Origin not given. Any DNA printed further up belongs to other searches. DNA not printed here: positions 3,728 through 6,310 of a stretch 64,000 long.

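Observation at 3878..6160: PolB with degenerate exonuclease motifs and a non-canonical motif C (HMYVDG instead of YGDTDS)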

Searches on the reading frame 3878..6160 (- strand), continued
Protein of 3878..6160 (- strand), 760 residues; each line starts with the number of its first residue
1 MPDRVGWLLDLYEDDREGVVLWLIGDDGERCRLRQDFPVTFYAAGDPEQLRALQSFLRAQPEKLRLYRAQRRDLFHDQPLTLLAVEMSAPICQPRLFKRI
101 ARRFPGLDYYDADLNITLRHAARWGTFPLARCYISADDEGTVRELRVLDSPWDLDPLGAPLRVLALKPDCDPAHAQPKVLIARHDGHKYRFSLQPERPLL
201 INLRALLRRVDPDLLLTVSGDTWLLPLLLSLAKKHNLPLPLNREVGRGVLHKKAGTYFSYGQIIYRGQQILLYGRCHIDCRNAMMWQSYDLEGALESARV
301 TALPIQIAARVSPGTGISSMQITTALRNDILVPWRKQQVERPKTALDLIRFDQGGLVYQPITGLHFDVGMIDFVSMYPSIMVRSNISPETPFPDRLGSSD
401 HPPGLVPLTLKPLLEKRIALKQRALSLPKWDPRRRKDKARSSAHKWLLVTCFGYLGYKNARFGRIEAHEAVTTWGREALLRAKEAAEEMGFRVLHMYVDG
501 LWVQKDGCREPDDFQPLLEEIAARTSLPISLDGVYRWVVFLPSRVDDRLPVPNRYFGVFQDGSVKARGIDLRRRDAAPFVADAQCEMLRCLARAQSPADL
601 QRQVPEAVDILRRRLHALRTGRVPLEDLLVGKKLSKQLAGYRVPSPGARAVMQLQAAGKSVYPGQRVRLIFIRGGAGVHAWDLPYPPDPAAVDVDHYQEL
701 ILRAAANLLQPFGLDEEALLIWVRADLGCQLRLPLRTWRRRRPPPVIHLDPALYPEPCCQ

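Call 7: find_homologous_proteins(query=window:3878-6160:-, max_evalue=0.00001)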
Query window:3878-6160:- (760 aa): 5537 proteins with E <= 0.00001 among 8000 candidates; the best 120 are listed.
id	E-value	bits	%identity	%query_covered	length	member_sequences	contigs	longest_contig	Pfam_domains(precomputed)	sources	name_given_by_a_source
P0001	0.0e+0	1627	94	99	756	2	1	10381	PF00136.27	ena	-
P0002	0.0e+0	1598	92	96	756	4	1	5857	PF00136.27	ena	-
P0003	0.0e+0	1592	91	100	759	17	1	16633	PF00136.27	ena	-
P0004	0.0e+0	1555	90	99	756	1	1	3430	PF00136.27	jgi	-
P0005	0.0e+0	1555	90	100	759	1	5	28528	PF00136.27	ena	-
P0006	0.0e+0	1534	88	100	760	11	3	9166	PF00136.27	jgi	-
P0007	0.0e+0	1516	88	99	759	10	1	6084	PF00136.27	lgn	-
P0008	0.0e+0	1507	87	99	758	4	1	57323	PF00136.27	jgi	jgi:DNA polymerase II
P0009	0.0e+0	1504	87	99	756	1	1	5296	PF00136.27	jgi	-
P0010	0.0e+0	1488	87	99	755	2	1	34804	PF00136.27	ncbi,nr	ncbi:MAG: hypothetical protein J7K66_06445 [Anaerolineaceae bacterium]|nr:hypothetical protein [Anae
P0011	0.0e+0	1481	88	99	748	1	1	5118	PF00136.27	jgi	jgi:DNA polymerase-2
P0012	0.0e+0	1422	83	99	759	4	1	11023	PF00136.27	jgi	jgi:DNA polymerase-2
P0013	0.0e+0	1419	82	99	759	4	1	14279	PF00136.27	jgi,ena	-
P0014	0.0e+0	1416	81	100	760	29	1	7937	PF00136.27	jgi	-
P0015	0.0e+0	1415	82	100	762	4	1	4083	PF00136.27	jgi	-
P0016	0.0e+0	1367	81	97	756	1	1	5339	PF00136.27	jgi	jgi:DNA polymerase-2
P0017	0.0e+0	1366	81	98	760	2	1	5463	PF00136.27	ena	-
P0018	0.0e+0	1348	80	97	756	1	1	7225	PF00136.27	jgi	-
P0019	0.0e+0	1346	79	98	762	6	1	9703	PF00136.27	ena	-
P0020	0.0e+0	1342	79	98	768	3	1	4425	PF00136.27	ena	-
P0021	0.0e+0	1340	78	98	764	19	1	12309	PF00136.27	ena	-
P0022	0.0e+0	1340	78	98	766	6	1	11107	PF00136.27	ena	-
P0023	0.0e+0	1335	79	98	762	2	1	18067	PF00136.27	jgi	jgi:DNA polymerase-2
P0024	0.0e+0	1329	78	98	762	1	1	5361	PF00136.27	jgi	-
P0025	0.0e+0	1323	78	97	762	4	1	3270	PF00136.27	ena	-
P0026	0.0e+0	1317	78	98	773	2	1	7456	PF00136.27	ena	-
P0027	0.0e+0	1310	77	97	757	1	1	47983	PF00136.27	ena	-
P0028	0.0e+0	1308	77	98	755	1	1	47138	PF00136.27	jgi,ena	-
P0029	0.0e+0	1307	76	98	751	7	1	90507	PF00136.27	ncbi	-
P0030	0.0e+0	1294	76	97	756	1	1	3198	PF00136.27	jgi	-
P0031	0.0e+0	1292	75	98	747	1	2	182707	PF00136.27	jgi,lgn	-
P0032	0.0e+0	1292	76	97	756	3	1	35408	PF00136.27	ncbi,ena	-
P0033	0.0e+0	1291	76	97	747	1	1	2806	PF00136.27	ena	-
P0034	0.0e+0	1287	76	97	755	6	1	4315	PF00136.27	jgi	jgi:DNA polymerase-2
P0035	0.0e+0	1286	76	98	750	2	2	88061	PF00136.27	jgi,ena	-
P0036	0.0e+0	1284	76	97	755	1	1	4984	PF00136.27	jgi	jgi:DNA polymerase-2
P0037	0.0e+0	1283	75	99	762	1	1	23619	PF00136.27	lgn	-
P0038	0.0e+0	1283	76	97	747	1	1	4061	PF00136.27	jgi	jgi:DNA polymerase-2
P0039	0.0e+0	1280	76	98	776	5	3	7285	PF00136.27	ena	-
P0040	0.0e+0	1268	76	98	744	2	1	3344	PF00136.27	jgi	jgi:DNA polymerase-2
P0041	0.0e+0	1262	75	97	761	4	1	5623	PF00136.27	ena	-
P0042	0.0e+0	1243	80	89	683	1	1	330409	PF00136.27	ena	-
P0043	0.0e+0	1243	74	98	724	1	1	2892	PF00136.27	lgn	-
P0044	0.0e+0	1231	82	86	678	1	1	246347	PF00136.27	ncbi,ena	-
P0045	0.0e+0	1223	72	98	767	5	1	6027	PF00136.27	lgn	-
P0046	0.0e+0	1212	72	96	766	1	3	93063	PF00136.27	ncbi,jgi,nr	ncbi:MAG TPA: hypothetical protein G4N92_02245 [Anaerolineae bacterium]|nr:hypothetical protein [Ana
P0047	0.0e+0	1201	71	95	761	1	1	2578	PF00136.27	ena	-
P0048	0.0e+0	1197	72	96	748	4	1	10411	PF00136.27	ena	-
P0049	0.0e+0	1194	91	77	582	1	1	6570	PF00136.27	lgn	-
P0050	0.0e+0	1193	72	95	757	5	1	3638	PF00136.27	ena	-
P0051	0.0e+0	1193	71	96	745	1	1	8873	PF00136.27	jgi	jgi:DNA polymerase II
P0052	0.0e+0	1188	71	95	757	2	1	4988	PF00136.27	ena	-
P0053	0.0e+0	1184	71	96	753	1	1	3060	PF00136.27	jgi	jgi:DNA polymerase-2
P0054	0.0e+0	1180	70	96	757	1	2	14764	PF00136.27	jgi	jgi:DNA polymerase-2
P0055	0.0e+0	1177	88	79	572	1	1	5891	PF00136.27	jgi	jgi:DNA polymerase-2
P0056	0.0e+0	1165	70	96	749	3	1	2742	PF00136.27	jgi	-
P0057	0.0e+0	1164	68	96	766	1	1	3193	PF00136.27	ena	-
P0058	0.0e+0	1163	69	96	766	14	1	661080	PF00136.27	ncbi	-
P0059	0.0e+0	1155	69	96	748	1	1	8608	PF00136.27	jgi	jgi:DNA polymerase II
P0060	0.0e+0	1152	69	96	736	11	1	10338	PF00136.27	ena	-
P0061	0.0e+0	1148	68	96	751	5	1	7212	PF00136.27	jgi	jgi:DNA polymerase-2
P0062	0.0e+0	1138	81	79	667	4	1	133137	PF00136.27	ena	-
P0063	0.0e+0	1133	68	96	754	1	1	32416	PF00136.27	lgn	-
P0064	0.0e+0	1132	68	96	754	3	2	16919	PF00136.27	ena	-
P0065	0.0e+0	1121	67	96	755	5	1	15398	PF00136.27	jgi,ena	-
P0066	0.0e+0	1097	65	96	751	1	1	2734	PF00136.27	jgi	-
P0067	0.0e+0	1080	63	98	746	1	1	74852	PF00136.27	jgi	jgi:DNA polymerase-2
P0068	0.0e+0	1066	64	96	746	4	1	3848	PF00136.27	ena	-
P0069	0.0e+0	1058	63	97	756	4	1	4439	PF00136.27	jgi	jgi:DNA polymerase-2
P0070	0.0e+0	1057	64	95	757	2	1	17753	PF00136.27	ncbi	-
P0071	0.0e+0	1054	64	95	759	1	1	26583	PF00136.27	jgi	jgi:DNA polymerase-2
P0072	0.0e+0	1053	63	95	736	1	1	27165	PF00136.27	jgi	jgi:DNA polymerase-2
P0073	0.0e+0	1052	65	94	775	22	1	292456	PF00136.27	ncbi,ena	-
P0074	0.0e+0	1044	64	95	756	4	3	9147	PF00136.27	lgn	-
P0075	0.0e+0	1040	64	95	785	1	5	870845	PF00136.27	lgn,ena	-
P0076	0.0e+0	1032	63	95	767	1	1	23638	PF00136.27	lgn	-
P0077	0.0e+0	1032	63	94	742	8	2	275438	PF00136.27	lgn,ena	-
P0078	0.0e+0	1029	61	97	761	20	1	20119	PF00136.27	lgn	-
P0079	0.0e+0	1023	62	94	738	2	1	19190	PF00136.27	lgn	-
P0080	0.0e+0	1023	61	95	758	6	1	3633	PF00136.27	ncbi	-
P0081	0.0e+0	1023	61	96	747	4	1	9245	PF00136.27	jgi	jgi:DNA polymerase-2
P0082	0.0e+0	1021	62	98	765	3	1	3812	PF00136.27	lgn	-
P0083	0.0e+0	1018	62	95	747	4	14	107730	PF00136.27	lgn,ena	-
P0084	0.0e+0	1017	63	98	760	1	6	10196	PF00136.27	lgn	-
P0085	0.0e+0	1016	63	97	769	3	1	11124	PF00136.27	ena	-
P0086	0.0e+0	1015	60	96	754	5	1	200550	PF00136.27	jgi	jgi:DNA polymerase-2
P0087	0.0e+0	1012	62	94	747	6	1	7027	PF00136.27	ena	-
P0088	0.0e+0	1012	63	97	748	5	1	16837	PF00136.27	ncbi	-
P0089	2.1e-298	1010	63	94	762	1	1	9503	PF00136.27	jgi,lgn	-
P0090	7.8e-298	1008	63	95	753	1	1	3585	PF00136.27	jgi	jgi:DNA polymerase-2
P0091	1.5e-297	1007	60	96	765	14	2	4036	PF00136.27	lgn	-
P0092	1.5e-297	1007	60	96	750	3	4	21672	PF00136.27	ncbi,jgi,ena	jgi:DNA polymerase-2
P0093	3.6e-297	1006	62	96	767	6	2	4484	PF00136.27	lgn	-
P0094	4.4e-297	1006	63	94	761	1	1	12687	PF00136.27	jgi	jgi:DNA polymerase II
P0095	6.6e-297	1005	64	95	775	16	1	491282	PF00136.27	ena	-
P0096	9.8e-297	1005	63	95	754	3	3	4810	PF00136.27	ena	-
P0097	2.9e-296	1003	63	95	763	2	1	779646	PF00136.27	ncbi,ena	-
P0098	3.3e-296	1003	60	98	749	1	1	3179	PF00136.27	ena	-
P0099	6.6e-296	1002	61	99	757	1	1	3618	PF00136.27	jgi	jgi:DNA polymerase-2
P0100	1.4e-295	1001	63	95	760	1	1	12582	PF00136.27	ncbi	-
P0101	1.5e-295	1001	61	95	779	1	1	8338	PF00136.27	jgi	jgi:DNA polymerase II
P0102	2.4e-295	1000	63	94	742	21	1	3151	PF00136.27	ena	-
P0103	3.7e-295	999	61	97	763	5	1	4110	PF00136.27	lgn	-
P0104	5.8e-295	999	63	96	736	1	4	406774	PF00136.27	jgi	jgi:DNA polymerase-2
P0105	7.8e-295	998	62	94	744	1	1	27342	PF00136.27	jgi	jgi:DNA polymerase-2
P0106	1.5e-294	997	62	94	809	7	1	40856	PF00136.27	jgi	-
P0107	2.7e-294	996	59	96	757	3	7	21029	PF00136.27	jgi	jgi:DNA polymerase-2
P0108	4.1e-294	996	60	95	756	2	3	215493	PF00136.27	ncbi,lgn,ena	-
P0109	6.1e-294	995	62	95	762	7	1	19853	PF00136.27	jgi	jgi:DNA polymerase-2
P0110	1.0e-293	995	63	95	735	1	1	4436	PF00136.27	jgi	jgi:DNA polymerase II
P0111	1.9e-293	994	60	99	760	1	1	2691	PF00136.27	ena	-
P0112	2.1e-293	994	63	95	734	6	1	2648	PF00136.27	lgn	-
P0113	2.2e-293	993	63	94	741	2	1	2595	PF00136.27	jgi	jgi:DNA polymerase II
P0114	3.8e-293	993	62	94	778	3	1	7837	PF00136.27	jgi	-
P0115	5.4e-293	992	63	95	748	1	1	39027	PF00136.27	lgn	-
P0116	1.8e-292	990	59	100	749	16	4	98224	PF00136.27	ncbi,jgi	jgi:DNA polymerase-2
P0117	1.9e-292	990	63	94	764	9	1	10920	PF00136.27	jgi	-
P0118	2.0e-292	990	61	94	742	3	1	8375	PF00136.27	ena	-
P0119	2.4e-292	990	62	95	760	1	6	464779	PF00136.27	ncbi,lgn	-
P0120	2.7e-292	990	60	97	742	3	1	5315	PF00136.27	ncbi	ncbi:MAG: DNA polymerase domain-containing protein [Bellilinea sp.]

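Call 25: find_related_loci(query=A1, collection=genome_contigs, flank=6000)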
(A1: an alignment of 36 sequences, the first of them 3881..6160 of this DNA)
Query A1 (760 aa) in genome_contigs; peptide patterns used: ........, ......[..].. (x = any residue, [..] = any of these).
599 stretches matched a pattern (row limit reached: there are more); 589 encode a relative of the query (tblastn E <= 1e-3); the best 80 are kept; 80 distinct loci.
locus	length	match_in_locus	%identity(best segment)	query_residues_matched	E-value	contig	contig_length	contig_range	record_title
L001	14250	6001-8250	81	1-750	0e+0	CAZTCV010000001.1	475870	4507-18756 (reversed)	MAG TPA_asm: uncultured Pelolinea sp. isolate SRP241326_co4_229 genome assembly, contig: NODE_3_length_475870_cov_108.18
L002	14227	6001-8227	79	1-742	0e+0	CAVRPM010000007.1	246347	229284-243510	MAG: uncultured Chloroflexia bacterium isolate MFD02979.bin.2.118 genome assembly, contig: contig_71691, whole genome sh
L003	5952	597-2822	75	1-742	0e+0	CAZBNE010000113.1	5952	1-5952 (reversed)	MAG TPA_asm: uncultured Pelolinea sp. isolate SRP192927_co7_489 genome assembly, contig: NODE_31057_length_5952_cov_6.22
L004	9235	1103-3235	63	1-712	0e+0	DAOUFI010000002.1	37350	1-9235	MAG TPA_asm: Anaerolineaceae bacterium isolate R103_3 k99_1543, whole genome shotgun sequence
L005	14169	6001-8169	63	1-723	0e+0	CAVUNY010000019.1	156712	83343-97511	MAG: uncultured Chloroflexia bacterium isolate MFD02416.bin.3.166 genome assembly, contig: contig_8682, whole genome sho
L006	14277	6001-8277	59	1-744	0e+0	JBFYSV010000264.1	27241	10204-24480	MAG: Anaerolineae bacterium isolate PPR_0249 k121_2315778, whole genome shotgun sequence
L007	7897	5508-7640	62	6-717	0e+0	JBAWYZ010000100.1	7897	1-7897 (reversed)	MAG: Leptolinea sp. isolate ELA102 MAG102_100, whole genome shotgun sequence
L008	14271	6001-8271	91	1-757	0e+0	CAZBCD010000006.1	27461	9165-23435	MAG TPA_asm: uncultured Pelolinea sp. isolate binchicken_co97_170 genome assembly, contig: NODE_7080_length_27461_cov_7.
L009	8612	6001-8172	61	6-731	0e+0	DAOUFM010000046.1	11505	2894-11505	MAG TPA_asm: Anaerolineaceae bacterium isolate R115_23 k127_125238, whole genome shotgun sequence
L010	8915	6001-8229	59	1-726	0e+0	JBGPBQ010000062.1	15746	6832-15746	MAG: Anaerolineae bacterium isolate OBJ_0618_130150_101 k141_6735337_length_15746_cov_108.9992, whole genome shotgun seq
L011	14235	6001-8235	60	1-735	0e+0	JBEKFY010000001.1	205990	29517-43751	MAG: Anaerolineales bacterium isolate SPRUCE 240 SPRUCE_240_1, whole genome shotgun sequence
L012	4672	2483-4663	60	4-719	0e+0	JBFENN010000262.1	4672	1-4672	MAG: Anaerolineales bacterium isolate Mix_mud03.2021.01.63 k141_2544896_length_4672_cov_10.9514, whole genome shotgun se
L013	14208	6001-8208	58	1-719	0e+0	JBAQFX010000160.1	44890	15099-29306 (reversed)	MAG: Anaerolineales bacterium isolate MFD06995_ilm_asm_bin3 k127_180801, whole genome shotgun sequence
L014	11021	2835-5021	59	1-731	0e+0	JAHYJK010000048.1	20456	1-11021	MAG: Anaerolineaceae bacterium isolate KA20 NODE_1340_length_20456_cov_4.703429, whole genome shotgun sequence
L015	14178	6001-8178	58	3-719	0e+0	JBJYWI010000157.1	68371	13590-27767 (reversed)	MAG: Anaerolineales bacterium isolate J5_7_160517rDrA_8 J5_7_160517rDrA_8_000000000157, whole genome shotgun sequence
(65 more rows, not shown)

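Call 39: predict_structure(alignment_id=A1)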
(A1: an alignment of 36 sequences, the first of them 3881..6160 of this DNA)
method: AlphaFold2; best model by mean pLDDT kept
length: 760 residues; sequences in the alignment: 36
mean_pLDDT: 84.7   pTM: 0.81
mean pLDDT of the five models: 84.7, 82.8, 82.2, 81.7, 80.6
residues with pLDDT >= 90: 376; 70-90: 291; 50-70: 46; < 50: 47
segments of 3 or more residues with pLDDT < 50: 255-266, 726-750, 753-760
pLDDT, mean of each block of 10 residues (from residue 1): 86 78 91 90 95 95 93 88 92 90 94 91 95 92 94 90 90 76 93 94 95 85 82 92 79 49 51 81 55 90 86 85 95 77 75 73 94 93 92 86 93 95 88 89 88 76 84 91 97 91 94 96 93 93 82 90 87 83 93 90 93 92 89 78 87 85 74 89 85 92 91 87 59 38 41 42
secondary structure, 60 per line:
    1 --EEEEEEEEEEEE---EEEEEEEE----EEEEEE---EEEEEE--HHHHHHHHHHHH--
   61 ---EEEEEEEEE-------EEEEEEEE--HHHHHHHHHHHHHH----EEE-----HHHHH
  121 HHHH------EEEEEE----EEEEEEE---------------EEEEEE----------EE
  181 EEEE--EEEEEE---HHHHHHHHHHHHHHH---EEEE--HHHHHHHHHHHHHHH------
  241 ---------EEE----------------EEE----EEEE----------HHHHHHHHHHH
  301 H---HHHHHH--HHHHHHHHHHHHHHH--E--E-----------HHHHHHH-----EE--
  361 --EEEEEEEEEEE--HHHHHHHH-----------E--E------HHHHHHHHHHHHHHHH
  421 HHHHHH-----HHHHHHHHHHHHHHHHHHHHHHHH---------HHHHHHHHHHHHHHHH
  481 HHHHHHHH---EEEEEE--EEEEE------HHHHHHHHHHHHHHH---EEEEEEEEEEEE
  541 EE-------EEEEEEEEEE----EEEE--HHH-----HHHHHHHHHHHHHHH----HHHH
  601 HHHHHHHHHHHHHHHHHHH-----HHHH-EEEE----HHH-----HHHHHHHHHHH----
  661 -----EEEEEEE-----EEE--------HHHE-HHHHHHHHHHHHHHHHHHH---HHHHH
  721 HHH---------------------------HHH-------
elements in order (helices of 4 or more, strands of 3 or more residues): E3-14 E18-25 E30-35 E39-44 H47-58 E64-72 E80-87 H90-103 E108-110 H116-124 E131-136 E141-147 E163-168 E179-184 E187-192 H196-210 E214-217 H220-234 E250-252 E269-271 E276-279 H290-301 H305-310 H313-327 H345-351 E363-373 H376-383 H405-426 H432-455 H465-488 E492-497 E500-504 H511-525 E529-542 E550-559 E564-567 H578-592 H597-619 H625-628 E630-633 H646-656 E666-672 E678-680 H694-712 H716-723
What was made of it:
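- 3956..3973 (-): Codons for QLRLPL (residues 730-735): candidate beta-clamp-binding hexapeptide in the disordered C-terminal tail of PolB2. The tail has pLDDT below 50 (call 39).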

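Call 42: fold_search(model_id=the predicted structure, library=pdb)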
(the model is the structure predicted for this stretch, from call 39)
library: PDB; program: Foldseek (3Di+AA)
matches with E <= 10: 1195; with E <= 0.001: 273
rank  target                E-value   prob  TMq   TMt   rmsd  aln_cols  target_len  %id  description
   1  5mdn_A                1.1e-40  1.00  0.70  0.70   5.9       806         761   23  Structure of the family B DNA polymerase from the hyperthermophilic archaeon Pyrobaculum calidifontis (released 2016-12-14)
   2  7b0h_F                9.5e-39  1.00  0.64  0.64   7.3       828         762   20  TgoT_6G12 Ternary complex (released 2021-01-13)
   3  4flu_A                2.0e-38  1.00  0.62  0.63   7.2       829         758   20  Pyrococcus abyssi B family DNA polymerase bound to a dsDNA, in edition mode (released 2012-08-29)
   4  5h12                  3.6e-38  1.00  0.59  0.59   8.5       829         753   20  Crystal structure of Deep Vent DNA Polymerase (released 2017-01-25)
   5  9oaw_A                8.1e-38  1.00  0.71  0.71   5.7       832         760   19  TNA polymerase, 10-92, binary complex (released 2025-12-10)
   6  9en0_A                8.1e-38  1.00  0.62  0.62   7.8       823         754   20  KOD-H4 DNA polymerase mutant in a unproductive binary complex with DNA:DNA containing six HNA nucleotides (released 2025-09-24)
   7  6wya_A                9.3e-38  1.00  0.68  0.69   6.2       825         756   20  RTX (Reverse Transcription Xenopolymerase) in complex with a DNA duplex and dAMPNPP (released 2020-08-19)
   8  2xhb_A                9.8e-38  1.00  0.63  0.64   6.9       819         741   19  Crystal structure of DNA polymerase from Thermococcus gorgonarius in complex with hypoxanthine-containing DNA (released 2010-07-21)
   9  4k8z_A                1.2e-37  1.00  0.70  0.70   5.6       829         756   20  KOD Polymerase in binary complex with dsDNA (released 2013-06-26)
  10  4flv_A                1.2e-37  1.00  0.62  0.62   7.2       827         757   20  Pyrococcus abyssi B family DNA polymerase bound to a dsDNA, in edition mode (released 2012-08-29)
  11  3a2f_A                1.2e-37  1.00  0.64  0.63   7.8       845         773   20  Crystal Structure of Pyrococcus furiosus DNA polymerase/PCNA monomer mutant complex (released 2009-11-03)
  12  7omg_A                1.3e-37  1.00  0.70  0.71   5.6       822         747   20  Crystal structure of KOD DNA Polymerase in a ternary complex with an Uracil containing template (released 2021-10-13)
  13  4flt_A                1.5e-37  1.00  0.63  0.63   7.1       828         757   20  Pyrococcus abyssi B family DNA polymerase bound to a dsDNA, in edition mode (released 2012-08-29)
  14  7rsu_A                1.7e-37  1.00  0.69  0.69   6.0       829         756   20  TNA polymerase, n+2 product (released 2021-10-27)
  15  9oat_A                1.8e-37  1.00  0.70  0.70   5.9       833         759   20  TNA polymerase, 5-270, binary complex (released 2025-12-10)
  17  4fm2_A                2.0e-37  1.00  0.62  0.63   7.1       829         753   20  Pyrococcus abyssi B family DNA polymerase (triple mutant) bound to a dsDNA, in edition mode (released 2012-08-29)
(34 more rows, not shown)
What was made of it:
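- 3878..6160 (-): polB2: 760-aa B-family DNA polymerase, catalytic subunit (exonuclease-dead, PolC motif HMYVD). AlphaFold model pLDDT 84.7, Foldseek TM 0.70 to archaeal PolBs (calls 39, 42).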
